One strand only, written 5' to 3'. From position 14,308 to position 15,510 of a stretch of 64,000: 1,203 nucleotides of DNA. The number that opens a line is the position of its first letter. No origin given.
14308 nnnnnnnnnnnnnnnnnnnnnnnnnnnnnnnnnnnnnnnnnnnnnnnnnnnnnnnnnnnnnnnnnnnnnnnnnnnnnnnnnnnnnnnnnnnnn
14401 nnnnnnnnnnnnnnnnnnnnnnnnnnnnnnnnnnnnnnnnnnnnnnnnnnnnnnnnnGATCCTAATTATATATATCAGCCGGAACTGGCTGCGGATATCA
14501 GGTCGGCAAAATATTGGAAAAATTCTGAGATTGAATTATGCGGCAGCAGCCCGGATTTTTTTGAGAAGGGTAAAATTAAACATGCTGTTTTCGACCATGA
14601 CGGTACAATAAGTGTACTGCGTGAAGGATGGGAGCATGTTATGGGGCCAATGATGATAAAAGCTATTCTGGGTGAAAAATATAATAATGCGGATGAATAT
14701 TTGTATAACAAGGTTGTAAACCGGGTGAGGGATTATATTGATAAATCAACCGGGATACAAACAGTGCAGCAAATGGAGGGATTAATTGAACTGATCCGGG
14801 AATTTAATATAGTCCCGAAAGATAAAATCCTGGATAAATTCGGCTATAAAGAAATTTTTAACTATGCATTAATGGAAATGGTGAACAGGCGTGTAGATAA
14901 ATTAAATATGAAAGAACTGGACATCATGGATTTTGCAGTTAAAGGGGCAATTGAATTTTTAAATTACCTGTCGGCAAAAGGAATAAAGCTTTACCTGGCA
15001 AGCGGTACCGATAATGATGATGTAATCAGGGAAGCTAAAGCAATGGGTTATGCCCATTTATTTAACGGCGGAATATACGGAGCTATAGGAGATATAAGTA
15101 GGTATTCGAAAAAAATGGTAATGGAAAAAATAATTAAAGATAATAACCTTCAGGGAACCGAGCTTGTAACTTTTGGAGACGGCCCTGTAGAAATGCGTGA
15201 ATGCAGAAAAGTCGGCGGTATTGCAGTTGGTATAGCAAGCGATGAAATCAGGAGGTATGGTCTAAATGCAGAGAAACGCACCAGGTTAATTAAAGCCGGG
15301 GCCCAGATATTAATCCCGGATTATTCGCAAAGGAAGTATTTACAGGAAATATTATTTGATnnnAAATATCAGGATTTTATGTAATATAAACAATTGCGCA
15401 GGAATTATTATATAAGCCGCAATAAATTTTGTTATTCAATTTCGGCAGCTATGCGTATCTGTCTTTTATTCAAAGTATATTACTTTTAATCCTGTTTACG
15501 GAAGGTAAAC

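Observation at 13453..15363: Sugar kinase fused to a HAD phosphatase in one polypeptide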

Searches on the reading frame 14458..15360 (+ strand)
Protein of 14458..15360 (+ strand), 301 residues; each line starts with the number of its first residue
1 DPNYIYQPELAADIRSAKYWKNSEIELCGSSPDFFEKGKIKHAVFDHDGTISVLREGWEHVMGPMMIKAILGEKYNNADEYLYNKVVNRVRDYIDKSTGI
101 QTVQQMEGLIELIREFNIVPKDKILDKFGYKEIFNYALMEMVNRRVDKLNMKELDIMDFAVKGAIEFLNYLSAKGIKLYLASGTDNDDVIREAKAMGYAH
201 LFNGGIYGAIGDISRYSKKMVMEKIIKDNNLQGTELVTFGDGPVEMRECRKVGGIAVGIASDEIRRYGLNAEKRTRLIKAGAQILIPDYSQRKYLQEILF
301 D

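Call 35: search_solved_structures(query=A2, max_evalue=1, show_alignments=3)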
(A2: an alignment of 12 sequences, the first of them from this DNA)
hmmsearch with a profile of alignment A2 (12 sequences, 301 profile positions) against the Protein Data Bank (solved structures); distinct sequences matched with E-value up to 1: 8.
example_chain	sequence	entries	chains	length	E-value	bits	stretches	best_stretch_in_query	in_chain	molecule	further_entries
2p9j_A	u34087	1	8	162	0.0014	21.3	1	167-273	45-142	Hypothetical protein AQ2171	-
3mn1_A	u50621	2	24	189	0.0071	18.9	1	167-268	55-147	probable yrbi family phosphatase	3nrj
3kzx_A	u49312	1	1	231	0.1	15.1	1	122-265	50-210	HAD-superfamily hydrolase, subfamily IA, variant 1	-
2k7r_A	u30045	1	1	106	0.15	14.6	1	53-100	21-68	Primosomal protein dnaI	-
1ymq_A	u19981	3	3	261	0.17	14.4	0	203-264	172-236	sugar-phosphate phosphatase BT4131 | Putative uncharacterized protein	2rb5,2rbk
2rar_A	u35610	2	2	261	0.18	14.3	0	203-264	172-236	Putative uncharacterized protein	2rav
2ah5_A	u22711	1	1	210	0.6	12.6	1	165-252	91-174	COG0546: Predicted phosphatases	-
2ybd_A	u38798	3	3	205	0.76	12.3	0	35-66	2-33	HYDROLASE, HALOACID DEHALOGENASE-LIKE FAMILY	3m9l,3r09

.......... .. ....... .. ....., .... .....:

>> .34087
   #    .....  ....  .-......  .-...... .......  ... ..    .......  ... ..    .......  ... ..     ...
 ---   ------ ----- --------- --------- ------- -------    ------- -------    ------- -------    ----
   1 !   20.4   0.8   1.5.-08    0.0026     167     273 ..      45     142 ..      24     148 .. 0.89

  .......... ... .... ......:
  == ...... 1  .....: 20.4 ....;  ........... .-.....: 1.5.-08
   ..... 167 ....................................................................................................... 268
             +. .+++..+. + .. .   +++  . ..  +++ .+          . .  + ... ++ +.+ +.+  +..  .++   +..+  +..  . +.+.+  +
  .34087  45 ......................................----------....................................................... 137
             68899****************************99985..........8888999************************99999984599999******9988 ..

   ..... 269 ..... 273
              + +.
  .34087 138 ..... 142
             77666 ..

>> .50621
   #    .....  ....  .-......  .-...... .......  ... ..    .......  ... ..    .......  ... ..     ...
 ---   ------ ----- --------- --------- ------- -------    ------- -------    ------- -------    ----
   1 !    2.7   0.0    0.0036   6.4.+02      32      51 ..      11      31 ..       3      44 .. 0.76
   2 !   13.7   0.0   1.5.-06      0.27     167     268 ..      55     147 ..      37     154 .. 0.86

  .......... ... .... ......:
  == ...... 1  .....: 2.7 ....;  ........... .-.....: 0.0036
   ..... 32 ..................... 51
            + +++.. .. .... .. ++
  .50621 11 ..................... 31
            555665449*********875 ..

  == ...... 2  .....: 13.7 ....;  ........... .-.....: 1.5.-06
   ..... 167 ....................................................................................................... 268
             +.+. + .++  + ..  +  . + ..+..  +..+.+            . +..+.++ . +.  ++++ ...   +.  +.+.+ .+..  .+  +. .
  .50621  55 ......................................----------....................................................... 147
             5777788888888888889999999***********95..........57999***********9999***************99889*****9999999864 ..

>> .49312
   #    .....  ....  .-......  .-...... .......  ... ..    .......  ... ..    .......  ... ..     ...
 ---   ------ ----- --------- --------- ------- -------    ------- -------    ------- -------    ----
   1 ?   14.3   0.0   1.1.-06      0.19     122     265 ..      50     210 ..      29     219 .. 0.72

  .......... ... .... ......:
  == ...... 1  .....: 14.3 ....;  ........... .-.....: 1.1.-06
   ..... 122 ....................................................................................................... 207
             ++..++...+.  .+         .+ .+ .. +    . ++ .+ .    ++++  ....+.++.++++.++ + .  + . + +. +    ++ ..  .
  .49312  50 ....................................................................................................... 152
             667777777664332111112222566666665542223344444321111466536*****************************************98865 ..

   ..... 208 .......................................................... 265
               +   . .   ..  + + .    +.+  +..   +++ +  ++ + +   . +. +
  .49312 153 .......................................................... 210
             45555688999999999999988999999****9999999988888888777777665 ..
